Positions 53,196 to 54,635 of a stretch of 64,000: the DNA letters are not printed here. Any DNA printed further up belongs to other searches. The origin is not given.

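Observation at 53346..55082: Fusion of a sugar-1-phosphate nucleotidylyltransferase with a WbaP-type phosphoglycosyltransferase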

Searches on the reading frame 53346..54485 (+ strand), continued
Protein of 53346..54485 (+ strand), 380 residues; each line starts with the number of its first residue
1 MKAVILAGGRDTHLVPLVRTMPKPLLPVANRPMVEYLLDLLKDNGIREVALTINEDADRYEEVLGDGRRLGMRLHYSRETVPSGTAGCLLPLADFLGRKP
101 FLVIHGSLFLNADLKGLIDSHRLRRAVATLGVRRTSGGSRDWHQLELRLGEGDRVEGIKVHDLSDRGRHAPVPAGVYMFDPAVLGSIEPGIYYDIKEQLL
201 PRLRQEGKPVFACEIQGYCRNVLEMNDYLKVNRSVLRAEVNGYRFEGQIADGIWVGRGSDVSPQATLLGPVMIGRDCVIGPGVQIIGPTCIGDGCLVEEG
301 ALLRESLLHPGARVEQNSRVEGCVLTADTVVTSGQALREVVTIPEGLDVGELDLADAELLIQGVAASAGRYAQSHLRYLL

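Call 62: search_protein_families(library=ncbifam, proteins=[L078:5875-7869:+, L078:10791-12455:+, L079:5917-6972:+, L079:7034-8794:+], max_evalue=0.00001)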
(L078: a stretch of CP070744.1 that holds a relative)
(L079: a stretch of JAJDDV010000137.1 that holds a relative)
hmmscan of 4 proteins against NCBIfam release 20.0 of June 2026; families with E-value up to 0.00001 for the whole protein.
L078:5875-7869:+ (665 aa): 17 families
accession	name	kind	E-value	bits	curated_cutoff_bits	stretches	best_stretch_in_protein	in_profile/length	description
NF038142.1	exosort_XrtW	exception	1.1e-48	165.9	425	1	379-650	3-275/494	exosortase W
TIGR02602.1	8TM_EpsH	subfamily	2e-45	155.2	105.55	1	402-634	3-232/241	exosortase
TIGR03109.2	exosort_XrtA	exception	6.7e-40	137.2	208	1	382-638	4-257/261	exosortase A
TIGR04152.1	exosort_VPLPA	exception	3.1e-38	132.1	400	1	403-644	5-246/486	VPLPA-CTERM-specific exosortase XrtD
NF035943.2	exosort_XrtV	exception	1.8e-31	109.4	313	1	384-641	9-267/270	exosortase V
TIGR03113.1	exosort_XrtB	exception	4.7e-26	92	275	1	391-635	11-259/268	exosortase B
TIGR04156.1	cyanoexo_CrtB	exception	5.9e-23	81.8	300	1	418-642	46-269/280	cyanoexosortase B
TIGR04151.1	exosort_VPDSG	exception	2.4e-18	66.6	300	1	382-637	31-296/306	VPDSG-CTERM-specific exosortase XrtC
TIGR04178.1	exo_archaeo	signature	2.1e-16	60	23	1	548-641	3-96/97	exosortase/archaeosortase family protein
TIGR03763.1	cyanoexo_CrtA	exception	4e-13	49.5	150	1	403-607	26-226/260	cyanoexosortase A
NF033464.1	cyanoexo_CrtC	exception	4.7e-12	46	225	1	381-603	9-238/278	cyanoexosortase C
NF052502.1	man1P_GTase_Rv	exception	1.2e-09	37.5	440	0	30-163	2-134/352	mannose-1-phosphate guanylyltransferase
TIGR04177.1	exosort_XrtH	exception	4.4e-09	36.5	86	1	494-604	13-120/158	exosortase H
NF033770.1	exosort_XrtT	exception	1.1e-08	34.1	250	1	398-635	18-262/472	exosortase T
TIGR04476.1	exosort_XrtN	exception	1.3e-08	34.4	200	1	444-627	53-233/406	exosortase N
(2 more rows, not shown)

L078:10791-12455:+ (555 aa): 10 families
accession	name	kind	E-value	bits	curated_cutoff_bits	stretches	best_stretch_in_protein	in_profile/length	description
TIGR03025.1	EPS_sugtrans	subfamily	3.8e-73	247.2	295.55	1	322-523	248-440/445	exopolysaccharide biosynthesis polyprenyl glycosylphosphotransferase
NF041877.1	EPS_EpsZ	equivalog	4.7e-60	203.5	800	1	329-517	263-448/459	exopolysaccharide biosynthesis polyisoprenyl-phosphate hexose-1-phosphate transferase EpsZ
TIGR03023.1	WcaJ_sugtrans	equivalog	1.1e-59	202.9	410.75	1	323-522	254-447/453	undecaprenyl-phosphate glucose phosphotransferase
TIGR03022.1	WbaP_sugtrans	subfamily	1.7e-50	172.7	403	1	329-517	256-445/456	undecaprenyl-phosphate galactose phosphotransferase WbaP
NF052601.1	undeca_RfbP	equivalog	4.5e-45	153.8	330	1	330-522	43-236/244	undecaprenyl-phosphate galactose phosphotransferase family protein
TIGR03013.1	EpsB_2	subfamily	1.6e-42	146.1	393.35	1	330-517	253-432/443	TIGR03013 family XrtA/PEP-CTERM system glycosyltransferase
NF007518.0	PRK10124.1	equivalog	3.1e-39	135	684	1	323-522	265-458/464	undecaprenyl-phosphate glucose phosphotransferase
NF011751.0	PRK15204.1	equivalog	8.2e-34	117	907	1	330-517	278-465/476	undecaprenyl-phosphate galactose phosphotransferase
NF050817.1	PolSacchBiosHfsE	equivalog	3.5e-33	115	750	1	330-517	270-455/467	polysaccharide biosynthesis protein HfsE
NF045514.1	glycotran_HepC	equivalog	6.5e-24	84.4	140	1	329-451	114-211/220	heterocyst development glycosyltransferase HepC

L079:5917-6972:+ (352 aa): 2 families
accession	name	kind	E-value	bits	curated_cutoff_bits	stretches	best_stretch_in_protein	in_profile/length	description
NF052502.1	man1P_GTase_Rv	exception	3.2e-15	55.9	440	1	30-159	2-132/352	mannose-1-phosphate guanylyltransferase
TIGR03992.1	Arch_glmU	subfamily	5.9e-10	38.6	292.1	0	29-140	1-112/393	bifunctional sugar-1-phosphate nucleotidylyltransferase/acetyltransferase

L079:7034-8794:+ (587 aa): 10 families
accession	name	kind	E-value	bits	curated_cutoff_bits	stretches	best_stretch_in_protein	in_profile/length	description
TIGR03025.1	EPS_sugtrans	subfamily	4.9e-76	256.8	295.55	1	365-562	251-439/445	exopolysaccharide biosynthesis polyprenyl glycosylphosphotransferase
TIGR03023.1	WcaJ_sugtrans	equivalog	3e-63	214.7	410.75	1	369-562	260-447/453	undecaprenyl-phosphate glucose phosphotransferase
NF041877.1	EPS_EpsZ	equivalog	1.9e-59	201.5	800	1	369-559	263-451/459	exopolysaccharide biosynthesis polyisoprenyl-phosphate hexose-1-phosphate transferase EpsZ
TIGR03022.1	WbaP_sugtrans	subfamily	2.2e-56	192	403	1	369-557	256-445/456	undecaprenyl-phosphate galactose phosphotransferase WbaP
NF052601.1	undeca_RfbP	equivalog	6e-51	173.1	330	1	364-563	37-237/244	undecaprenyl-phosphate galactose phosphotransferase family protein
TIGR03013.1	EpsB_2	subfamily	1.6e-44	152.7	393.35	1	359-557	242-432/443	TIGR03013 family XrtA/PEP-CTERM system glycosyltransferase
NF007518.0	PRK10124.1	equivalog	1.2e-38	133.1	684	1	371-557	273-453/464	undecaprenyl-phosphate glucose phosphotransferase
NF011751.0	PRK15204.1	equivalog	8.5e-38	130.1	907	1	365-558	273-466/476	undecaprenyl-phosphate galactose phosphotransferase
NF050817.1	PolSacchBiosHfsE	equivalog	6.4e-37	127.4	750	1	356-557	256-455/467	polysaccharide biosynthesis protein HfsE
NF045514.1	glycotran_HepC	equivalog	3.9e-23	81.9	140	1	367-491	112-211/220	heterocyst development glycosyltransferase HepC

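Call 73: search_protein_families(library=pfam, proteins=[P0162, P0146, P0153, P0126, P0137, P0160, P0186], max_evalue=0.00001)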
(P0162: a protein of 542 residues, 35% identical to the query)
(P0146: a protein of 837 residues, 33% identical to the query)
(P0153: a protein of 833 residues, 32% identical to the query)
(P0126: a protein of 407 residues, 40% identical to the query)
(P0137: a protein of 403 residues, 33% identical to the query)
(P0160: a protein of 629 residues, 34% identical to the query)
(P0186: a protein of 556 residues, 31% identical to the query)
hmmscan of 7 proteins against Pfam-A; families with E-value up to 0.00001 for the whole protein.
P0162 (542 aa): 5 families
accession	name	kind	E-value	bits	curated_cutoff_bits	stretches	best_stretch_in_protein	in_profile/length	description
PF00483.29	NTP_transferase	-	8.9e-55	186.4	21.2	1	2-240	1-243/245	Nucleotidyl transferase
PF02397.22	Bac_transf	-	6e-17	62.2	27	1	434-536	76-178/179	Bacterial sugar transferase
PF00132.30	Hexapep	-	6.5e-09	35.6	27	1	257-291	1-35/36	Bacterial transferase hexapeptide (six repeats)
PF12804.13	NTP_transf_3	-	3.3e-08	34.3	27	1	3-136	1-119/160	MobA-like NTP transferase domain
PF25084.1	LbH_EIF2B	-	9.9e-08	32.4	54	1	260-337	6-82/105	EIF2B subunit epsilon LbH domain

P0146 (837 aa): 8 families
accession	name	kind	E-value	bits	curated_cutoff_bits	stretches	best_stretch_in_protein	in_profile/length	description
PF00483.29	NTP_transferase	-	1.5e-54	185.6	21.2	1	2-232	1-243/245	Nucleotidyl transferase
PF02878.22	PGM_PMM_I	-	1.4e-20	73.8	22.5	1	382-513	2-137/138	Phosphoglucomutase/phosphomannomutase, alpha/beta/alpha domain I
PF25084.1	LbH_EIF2B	-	3.9e-15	56.2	54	1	248-349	3-103/105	EIF2B subunit epsilon LbH domain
PF02879.22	PGM_PMM_II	-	1.5e-10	42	29.3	1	533-632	3-103/103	Phosphoglucomutase/phosphomannomutase, alpha/beta/alpha domain II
PF00132.30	Hexapep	-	3.3e-09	36.5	27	0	330-360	1-31/36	Bacterial transferase hexapeptide (six repeats)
PF12804.13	NTP_transf_3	-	4e-09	37.3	27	1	3-125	1-116/160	MobA-like NTP transferase domain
PF02880.22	PGM_PMM_III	-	4.8e-09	36.8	20.7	1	658-751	20-112/115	Phosphoglucomutase/phosphomannomutase, alpha/beta/alpha domain III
PF24894.1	Hexapep_GlmU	-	1.3e-07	32.1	23.3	1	282-333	32-83/104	GlmU-like, C-terminal hexapeptide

P0153 (833 aa): 7 families
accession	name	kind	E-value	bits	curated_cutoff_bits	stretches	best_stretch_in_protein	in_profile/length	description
PF00483.29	NTP_transferase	-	8.5e-56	189.7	21.2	1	2-234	1-244/245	Nucleotidyl transferase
PF02878.22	PGM_PMM_I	-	9.6e-23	80.8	22.5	1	384-513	3-136/138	Phosphoglucomutase/phosphomannomutase, alpha/beta/alpha domain I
PF25084.1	LbH_EIF2B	-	1.1e-16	61.1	54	1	255-345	9-98/105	EIF2B subunit epsilon LbH domain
PF02879.22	PGM_PMM_II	-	3.9e-11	43.8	29.3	1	534-633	3-103/103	Phosphoglucomutase/phosphomannomutase, alpha/beta/alpha domain II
PF12804.13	NTP_transf_3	-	4e-11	43.8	27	1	3-139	1-131/160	MobA-like NTP transferase domain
PF00132.30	Hexapep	-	7.4e-11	41.7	27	0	249-283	1-35/36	Bacterial transferase hexapeptide (six repeats)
PF02880.22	PGM_PMM_III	-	1.5e-06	28.7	20.7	1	640-746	5-113/115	Phosphoglucomutase/phosphomannomutase, alpha/beta/alpha domain III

P0126 (407 aa): 3 families
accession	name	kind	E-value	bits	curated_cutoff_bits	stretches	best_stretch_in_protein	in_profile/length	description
PF00483.29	NTP_transferase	-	2.8e-15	57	21.2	1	22-154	1-138/245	Nucleotidyl transferase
PF25084.1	LbH_EIF2B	-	1.1e-11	45.2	54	1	275-367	3-94/105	EIF2B subunit epsilon LbH domain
PF00132.30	Hexapep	-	9.8e-10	38.2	27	0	277-308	3-34/36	Bacterial transferase hexapeptide (six repeats)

P0137 (403 aa): 3 families
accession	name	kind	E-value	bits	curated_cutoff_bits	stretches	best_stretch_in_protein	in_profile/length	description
PF00483.29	NTP_transferase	-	1.6e-14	54.5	21.2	1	19-239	16-243/245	Nucleotidyl transferase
PF25084.1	LbH_EIF2B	-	2.5e-12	47.2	54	1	253-331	3-80/105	EIF2B subunit epsilon LbH domain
PF00132.30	Hexapep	-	1e-05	25.5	27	1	272-304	2-34/36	Bacterial transferase hexapeptide (six repeats)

P0160 (629 aa): 4 families
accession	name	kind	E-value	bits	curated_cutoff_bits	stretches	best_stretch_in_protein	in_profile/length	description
PF00483.29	NTP_transferase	-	2.3e-57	194.8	21.2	1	3-230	2-241/245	Nucleotidyl transferase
PF25084.1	LbH_EIF2B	-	6.5e-13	49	54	1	248-348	3-102/105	EIF2B subunit epsilon LbH domain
PF00132.30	Hexapep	-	1.5e-10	40.7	27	1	248-283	1-36/36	Bacterial transferase hexapeptide (six repeats)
PF12804.13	NTP_transf_3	-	9.4e-10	39.3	27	1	3-107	1-96/160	MobA-like NTP transferase domain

P0186 (556 aa): 4 families
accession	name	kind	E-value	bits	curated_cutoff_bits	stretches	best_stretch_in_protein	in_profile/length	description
PF00483.29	NTP_transferase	-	2.4e-56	191.5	21.2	1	227-458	1-244/245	Nucleotidyl transferase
PF12804.13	NTP_transf_3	-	1e-12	49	27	1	228-333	1-97/160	MobA-like NTP transferase domain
PF00132.30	Hexapep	-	3.6e-09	36.4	27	0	473-507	1-35/36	Bacterial transferase hexapeptide (six repeats)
PF25084.1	LbH_EIF2B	-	1.7e-08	34.9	54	1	489-555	19-84/105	EIF2B subunit epsilon LbH domain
